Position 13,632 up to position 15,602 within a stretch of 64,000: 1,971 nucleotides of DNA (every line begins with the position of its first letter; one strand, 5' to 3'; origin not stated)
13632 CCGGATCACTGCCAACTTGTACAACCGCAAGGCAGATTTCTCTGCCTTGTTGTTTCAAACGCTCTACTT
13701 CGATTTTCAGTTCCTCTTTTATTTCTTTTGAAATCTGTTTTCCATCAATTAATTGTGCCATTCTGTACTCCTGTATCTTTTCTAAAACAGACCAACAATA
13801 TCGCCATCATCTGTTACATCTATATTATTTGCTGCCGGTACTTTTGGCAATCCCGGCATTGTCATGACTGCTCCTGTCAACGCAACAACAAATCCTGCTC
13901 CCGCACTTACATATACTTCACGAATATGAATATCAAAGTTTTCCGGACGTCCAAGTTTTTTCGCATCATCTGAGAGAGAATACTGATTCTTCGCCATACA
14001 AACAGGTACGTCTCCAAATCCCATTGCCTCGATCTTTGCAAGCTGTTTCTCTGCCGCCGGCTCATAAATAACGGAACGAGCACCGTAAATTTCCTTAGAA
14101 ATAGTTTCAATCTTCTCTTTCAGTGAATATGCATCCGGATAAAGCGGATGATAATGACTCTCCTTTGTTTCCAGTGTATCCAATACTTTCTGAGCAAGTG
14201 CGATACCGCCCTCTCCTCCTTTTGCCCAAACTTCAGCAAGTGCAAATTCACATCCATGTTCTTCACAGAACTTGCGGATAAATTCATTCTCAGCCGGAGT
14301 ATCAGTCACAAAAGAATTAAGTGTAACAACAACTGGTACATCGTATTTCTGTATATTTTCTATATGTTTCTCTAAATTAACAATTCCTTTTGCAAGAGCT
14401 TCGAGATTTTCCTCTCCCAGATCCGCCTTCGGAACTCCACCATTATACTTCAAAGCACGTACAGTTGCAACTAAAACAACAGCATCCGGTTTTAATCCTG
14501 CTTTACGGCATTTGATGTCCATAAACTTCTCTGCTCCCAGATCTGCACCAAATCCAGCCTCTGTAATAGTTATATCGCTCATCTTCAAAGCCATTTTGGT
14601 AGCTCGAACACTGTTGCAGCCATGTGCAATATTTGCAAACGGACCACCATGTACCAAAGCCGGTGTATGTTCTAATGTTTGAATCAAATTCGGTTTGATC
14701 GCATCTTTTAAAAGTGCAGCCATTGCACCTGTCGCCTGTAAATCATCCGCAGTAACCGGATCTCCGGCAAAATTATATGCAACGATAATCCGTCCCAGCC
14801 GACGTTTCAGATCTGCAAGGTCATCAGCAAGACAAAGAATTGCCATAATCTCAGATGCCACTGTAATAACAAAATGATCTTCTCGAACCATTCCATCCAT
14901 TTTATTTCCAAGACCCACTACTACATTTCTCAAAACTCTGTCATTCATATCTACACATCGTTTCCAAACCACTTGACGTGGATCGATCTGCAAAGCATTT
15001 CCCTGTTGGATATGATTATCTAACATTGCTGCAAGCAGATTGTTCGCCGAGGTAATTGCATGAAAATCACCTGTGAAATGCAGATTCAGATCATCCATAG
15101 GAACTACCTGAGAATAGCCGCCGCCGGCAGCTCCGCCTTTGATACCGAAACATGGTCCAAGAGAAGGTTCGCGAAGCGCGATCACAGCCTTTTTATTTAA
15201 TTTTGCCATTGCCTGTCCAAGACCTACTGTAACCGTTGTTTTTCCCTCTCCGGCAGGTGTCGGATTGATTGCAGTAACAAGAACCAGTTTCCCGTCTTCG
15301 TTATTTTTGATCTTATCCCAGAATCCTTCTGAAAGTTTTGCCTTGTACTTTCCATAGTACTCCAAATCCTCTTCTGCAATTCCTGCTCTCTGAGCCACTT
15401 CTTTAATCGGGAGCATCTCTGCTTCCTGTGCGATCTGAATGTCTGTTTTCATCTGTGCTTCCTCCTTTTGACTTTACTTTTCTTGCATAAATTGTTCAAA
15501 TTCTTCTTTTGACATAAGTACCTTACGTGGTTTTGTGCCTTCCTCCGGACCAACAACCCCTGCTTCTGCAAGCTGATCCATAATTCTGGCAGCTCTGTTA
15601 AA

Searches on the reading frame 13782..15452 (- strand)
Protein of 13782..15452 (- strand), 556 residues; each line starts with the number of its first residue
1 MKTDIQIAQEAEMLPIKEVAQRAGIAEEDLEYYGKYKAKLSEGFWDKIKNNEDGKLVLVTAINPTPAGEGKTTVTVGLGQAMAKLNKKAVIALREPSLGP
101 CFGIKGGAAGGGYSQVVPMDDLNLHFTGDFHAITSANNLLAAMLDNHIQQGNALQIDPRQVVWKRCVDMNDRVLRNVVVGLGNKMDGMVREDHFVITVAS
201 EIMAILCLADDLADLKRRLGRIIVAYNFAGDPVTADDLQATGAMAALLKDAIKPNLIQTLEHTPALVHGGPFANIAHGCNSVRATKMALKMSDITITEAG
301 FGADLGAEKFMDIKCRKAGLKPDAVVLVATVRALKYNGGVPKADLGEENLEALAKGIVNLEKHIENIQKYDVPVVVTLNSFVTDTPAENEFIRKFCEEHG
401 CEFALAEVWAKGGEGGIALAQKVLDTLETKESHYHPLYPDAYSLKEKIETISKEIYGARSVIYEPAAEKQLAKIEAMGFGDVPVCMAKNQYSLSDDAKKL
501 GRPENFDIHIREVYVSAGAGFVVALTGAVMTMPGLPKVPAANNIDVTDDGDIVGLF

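Call 22: find_encoding_contigs(protein=window:13782-15452:-, flank=10000, max_places=1)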
Protein window:13782-15452:- (556 aa): 7 contigs read that carry it; 1 place shown.
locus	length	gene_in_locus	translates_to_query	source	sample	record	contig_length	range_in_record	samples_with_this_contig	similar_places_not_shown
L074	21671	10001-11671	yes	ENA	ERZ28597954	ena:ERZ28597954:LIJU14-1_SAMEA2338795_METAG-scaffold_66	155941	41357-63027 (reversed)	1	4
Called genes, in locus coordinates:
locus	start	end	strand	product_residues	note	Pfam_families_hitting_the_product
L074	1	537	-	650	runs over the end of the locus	PF00005:ABC_tran, PF00931:NB-ARC (faint), PF02463:SMC_N (faint), PF13555:AAA_29 (faint), PF13304:AAA_21 (faint), PF12848:ABC_tran_Xtn, PF00005:ABC_tran, PF16326:ABC_tran_CTD, +2 more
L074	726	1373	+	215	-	PF06971:Put_DNA-bind_N, PF02629:CoA_binding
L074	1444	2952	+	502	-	PF03853:YjeF_N, PF01256:Carb_kinase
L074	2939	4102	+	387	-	PF01168:Ala_racemase_N, PF00842:Ala_racemase_C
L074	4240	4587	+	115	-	PF02452:PemK_toxin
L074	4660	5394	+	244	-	PF20772:TACO1_YebC_N, PF01709:Transcrip_reg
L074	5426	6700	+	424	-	PF01053:Cys_Met_Meta_PP, PF01041:DegT_DnrJ_EryC1 (weak), PF01212:Beta_elim_lyase (faint)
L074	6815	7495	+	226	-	PF00574:CLP_protease, PF25145:NfeD1b_N (faint)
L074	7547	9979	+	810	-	PF13491:FtsK_4TM, PF17854:FtsK_alpha, PF01580:FtsK_SpoIIIE, PF09397:FtsK_gamma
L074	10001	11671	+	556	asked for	PF01268:FTHFS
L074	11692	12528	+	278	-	PF00763:THF_DHG_CYH, PF02882:THF_DHG_CYH_C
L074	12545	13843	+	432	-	PF20092:DUF6483 (faint), PF07719:TPR_2 (faint), PF13432:TPR_16, PF14559:TPR_19, PF13290:CHB_HEX_C_1, PF13287:Fn3_assoc, PF13290:CHB_HEX_C_1, PF13287:Fn3_assoc, +2 more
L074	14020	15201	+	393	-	PF00465:Fe-ADH, PF13685:Fe-ADH_2 (weak), PF25137:ADH_Fe_C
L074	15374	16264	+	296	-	PF00175:NAD_binding_1 (weak), PF10418:DHODB_Fe-S_bind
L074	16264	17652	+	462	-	PF14691:Fer4_20, PF07992:Pyr_redox_2 (weak), PF01262:AlaDh_PNT_C (faint), PF00070:Pyr_redox (weak), PF07992:Pyr_redox_2, PF13450:NAD_binding_8, PF13738:Pyr_redox_3, PF00070:Pyr_redox, +7 more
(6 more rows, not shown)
